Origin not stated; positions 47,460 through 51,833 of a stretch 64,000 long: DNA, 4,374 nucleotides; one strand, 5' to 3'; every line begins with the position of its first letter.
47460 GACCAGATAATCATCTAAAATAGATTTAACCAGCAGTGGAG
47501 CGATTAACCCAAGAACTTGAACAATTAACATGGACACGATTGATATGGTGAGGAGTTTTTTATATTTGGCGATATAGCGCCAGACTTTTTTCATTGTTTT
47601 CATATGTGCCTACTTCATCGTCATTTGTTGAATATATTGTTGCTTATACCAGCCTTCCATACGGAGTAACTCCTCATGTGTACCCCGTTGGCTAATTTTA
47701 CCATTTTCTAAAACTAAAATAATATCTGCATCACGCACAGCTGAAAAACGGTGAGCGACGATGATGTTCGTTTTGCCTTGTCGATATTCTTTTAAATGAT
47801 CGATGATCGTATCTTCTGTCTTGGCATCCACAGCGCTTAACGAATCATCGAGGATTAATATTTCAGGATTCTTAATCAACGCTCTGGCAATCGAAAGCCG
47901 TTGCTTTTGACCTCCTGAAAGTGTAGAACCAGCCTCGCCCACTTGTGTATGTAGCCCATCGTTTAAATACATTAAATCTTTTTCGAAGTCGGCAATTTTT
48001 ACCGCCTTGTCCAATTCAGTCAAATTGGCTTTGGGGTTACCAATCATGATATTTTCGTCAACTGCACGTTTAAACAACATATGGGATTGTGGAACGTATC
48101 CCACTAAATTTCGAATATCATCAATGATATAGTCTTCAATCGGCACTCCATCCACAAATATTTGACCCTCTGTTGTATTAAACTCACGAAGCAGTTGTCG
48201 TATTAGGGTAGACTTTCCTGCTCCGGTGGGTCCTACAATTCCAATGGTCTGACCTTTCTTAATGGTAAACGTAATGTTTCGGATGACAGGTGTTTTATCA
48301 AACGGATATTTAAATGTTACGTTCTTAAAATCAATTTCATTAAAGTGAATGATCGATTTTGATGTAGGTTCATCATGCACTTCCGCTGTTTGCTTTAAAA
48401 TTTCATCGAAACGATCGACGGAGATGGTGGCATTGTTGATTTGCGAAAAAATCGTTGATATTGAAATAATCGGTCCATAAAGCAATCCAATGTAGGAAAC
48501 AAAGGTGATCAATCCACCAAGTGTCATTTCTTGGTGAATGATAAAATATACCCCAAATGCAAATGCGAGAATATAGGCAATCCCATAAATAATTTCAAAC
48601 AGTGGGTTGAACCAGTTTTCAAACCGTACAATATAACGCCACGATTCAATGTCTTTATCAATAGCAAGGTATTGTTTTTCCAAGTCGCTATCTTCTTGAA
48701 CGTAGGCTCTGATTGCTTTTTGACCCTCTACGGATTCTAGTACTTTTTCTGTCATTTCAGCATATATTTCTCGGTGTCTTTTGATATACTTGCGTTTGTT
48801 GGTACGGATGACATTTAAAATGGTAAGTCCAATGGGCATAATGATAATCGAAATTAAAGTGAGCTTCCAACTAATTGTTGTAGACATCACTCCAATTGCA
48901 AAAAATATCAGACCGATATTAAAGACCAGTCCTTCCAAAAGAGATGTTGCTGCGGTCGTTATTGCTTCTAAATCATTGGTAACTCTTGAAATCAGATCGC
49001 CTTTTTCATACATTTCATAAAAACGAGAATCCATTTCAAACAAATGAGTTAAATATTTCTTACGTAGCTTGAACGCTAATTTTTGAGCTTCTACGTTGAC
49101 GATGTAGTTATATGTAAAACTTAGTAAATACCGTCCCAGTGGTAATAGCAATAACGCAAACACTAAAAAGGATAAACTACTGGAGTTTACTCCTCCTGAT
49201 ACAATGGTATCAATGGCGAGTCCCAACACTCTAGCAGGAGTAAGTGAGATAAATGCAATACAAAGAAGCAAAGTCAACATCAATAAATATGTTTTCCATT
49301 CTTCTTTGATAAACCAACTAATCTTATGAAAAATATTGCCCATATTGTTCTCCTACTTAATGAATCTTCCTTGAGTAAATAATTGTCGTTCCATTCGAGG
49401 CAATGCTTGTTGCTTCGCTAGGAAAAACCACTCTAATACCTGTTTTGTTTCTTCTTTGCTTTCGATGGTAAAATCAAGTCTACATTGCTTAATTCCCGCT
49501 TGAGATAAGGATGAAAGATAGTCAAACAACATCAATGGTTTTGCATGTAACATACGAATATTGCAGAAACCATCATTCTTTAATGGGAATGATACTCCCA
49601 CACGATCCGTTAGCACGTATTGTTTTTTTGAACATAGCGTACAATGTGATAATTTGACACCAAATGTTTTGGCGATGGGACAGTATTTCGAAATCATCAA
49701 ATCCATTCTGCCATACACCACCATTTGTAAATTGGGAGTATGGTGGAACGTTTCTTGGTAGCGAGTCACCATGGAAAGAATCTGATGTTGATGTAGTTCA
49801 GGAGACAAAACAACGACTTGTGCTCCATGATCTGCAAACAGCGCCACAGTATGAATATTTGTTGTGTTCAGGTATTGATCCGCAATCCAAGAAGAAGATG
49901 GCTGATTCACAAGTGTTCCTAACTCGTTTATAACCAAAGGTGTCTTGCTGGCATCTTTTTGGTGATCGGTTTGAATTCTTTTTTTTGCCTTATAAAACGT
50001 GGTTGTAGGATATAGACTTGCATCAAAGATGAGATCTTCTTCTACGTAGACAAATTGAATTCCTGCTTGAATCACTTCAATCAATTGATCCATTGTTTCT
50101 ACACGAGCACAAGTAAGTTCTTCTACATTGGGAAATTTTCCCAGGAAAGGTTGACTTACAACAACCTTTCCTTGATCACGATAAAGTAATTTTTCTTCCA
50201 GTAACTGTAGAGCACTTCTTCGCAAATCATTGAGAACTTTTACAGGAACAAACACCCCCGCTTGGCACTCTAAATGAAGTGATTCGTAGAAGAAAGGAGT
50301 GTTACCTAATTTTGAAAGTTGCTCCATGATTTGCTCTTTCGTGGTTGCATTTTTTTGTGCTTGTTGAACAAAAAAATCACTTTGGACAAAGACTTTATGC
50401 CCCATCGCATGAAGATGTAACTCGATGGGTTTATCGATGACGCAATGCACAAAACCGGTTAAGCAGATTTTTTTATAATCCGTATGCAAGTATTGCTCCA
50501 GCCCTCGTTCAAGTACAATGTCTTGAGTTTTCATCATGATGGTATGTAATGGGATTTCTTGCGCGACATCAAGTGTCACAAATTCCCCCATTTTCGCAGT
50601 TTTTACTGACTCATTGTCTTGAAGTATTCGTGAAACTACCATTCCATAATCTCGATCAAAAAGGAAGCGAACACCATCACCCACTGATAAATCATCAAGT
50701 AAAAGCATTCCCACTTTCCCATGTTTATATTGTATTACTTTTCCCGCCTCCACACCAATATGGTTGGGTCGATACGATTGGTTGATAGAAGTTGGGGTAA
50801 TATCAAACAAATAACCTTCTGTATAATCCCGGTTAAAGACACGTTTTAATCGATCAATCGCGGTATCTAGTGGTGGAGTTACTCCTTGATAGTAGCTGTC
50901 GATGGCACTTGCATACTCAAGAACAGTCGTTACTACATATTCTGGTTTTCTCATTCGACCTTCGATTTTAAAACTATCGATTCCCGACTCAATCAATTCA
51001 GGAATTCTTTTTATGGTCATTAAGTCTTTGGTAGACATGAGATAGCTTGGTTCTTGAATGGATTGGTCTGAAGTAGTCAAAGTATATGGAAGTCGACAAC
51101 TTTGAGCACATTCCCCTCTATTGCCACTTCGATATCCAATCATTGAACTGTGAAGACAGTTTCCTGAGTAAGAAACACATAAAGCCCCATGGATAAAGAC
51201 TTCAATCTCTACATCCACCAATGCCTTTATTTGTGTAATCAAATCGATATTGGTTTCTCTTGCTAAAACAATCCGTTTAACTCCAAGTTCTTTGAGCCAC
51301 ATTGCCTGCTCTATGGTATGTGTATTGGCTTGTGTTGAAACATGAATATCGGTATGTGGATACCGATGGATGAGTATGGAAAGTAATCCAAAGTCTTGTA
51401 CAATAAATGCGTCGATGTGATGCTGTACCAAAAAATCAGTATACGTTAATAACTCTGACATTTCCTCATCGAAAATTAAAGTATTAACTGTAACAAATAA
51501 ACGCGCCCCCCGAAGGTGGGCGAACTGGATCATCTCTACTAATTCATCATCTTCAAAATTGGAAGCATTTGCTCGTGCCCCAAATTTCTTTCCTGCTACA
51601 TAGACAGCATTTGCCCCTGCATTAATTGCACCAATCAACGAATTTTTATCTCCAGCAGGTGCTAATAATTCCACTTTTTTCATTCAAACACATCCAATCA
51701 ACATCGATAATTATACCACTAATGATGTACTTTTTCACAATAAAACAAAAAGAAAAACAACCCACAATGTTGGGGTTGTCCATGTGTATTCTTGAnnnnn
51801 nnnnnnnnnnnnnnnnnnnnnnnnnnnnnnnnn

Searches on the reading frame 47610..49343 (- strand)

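Call 77: search_protein_families(library=pfam, proteins=[window:47610-49343:-], max_evalue=0.00001)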
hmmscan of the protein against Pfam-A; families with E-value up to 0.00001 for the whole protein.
window:47610-49343:- (577 aa): 2 families
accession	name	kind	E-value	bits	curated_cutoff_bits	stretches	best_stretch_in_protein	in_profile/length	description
PF00664.28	ABC_membrane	-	6.1e-40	138.1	28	1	21-291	3-273/274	ABC transporter transmembrane region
PF00005.33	ABC_tran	-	4.1e-33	115.3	25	1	355-501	2-135/137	ABC transporter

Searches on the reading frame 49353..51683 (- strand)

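Call 77: search_protein_families(library=pfam, proteins=[window:49353-51683:-], max_evalue=0.00001)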
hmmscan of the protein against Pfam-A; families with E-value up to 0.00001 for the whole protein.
window:49353-51683:- (776 aa): 2 families
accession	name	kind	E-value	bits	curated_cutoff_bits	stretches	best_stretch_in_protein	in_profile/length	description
PF01136.24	Peptidase_U32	-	3.4e-88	295.3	22.4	2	76-294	2-229/233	Peptidase family U32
PF12392.13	DUF3656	-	1.2e-22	81.1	22.1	1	384-499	2-108/109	Collagenase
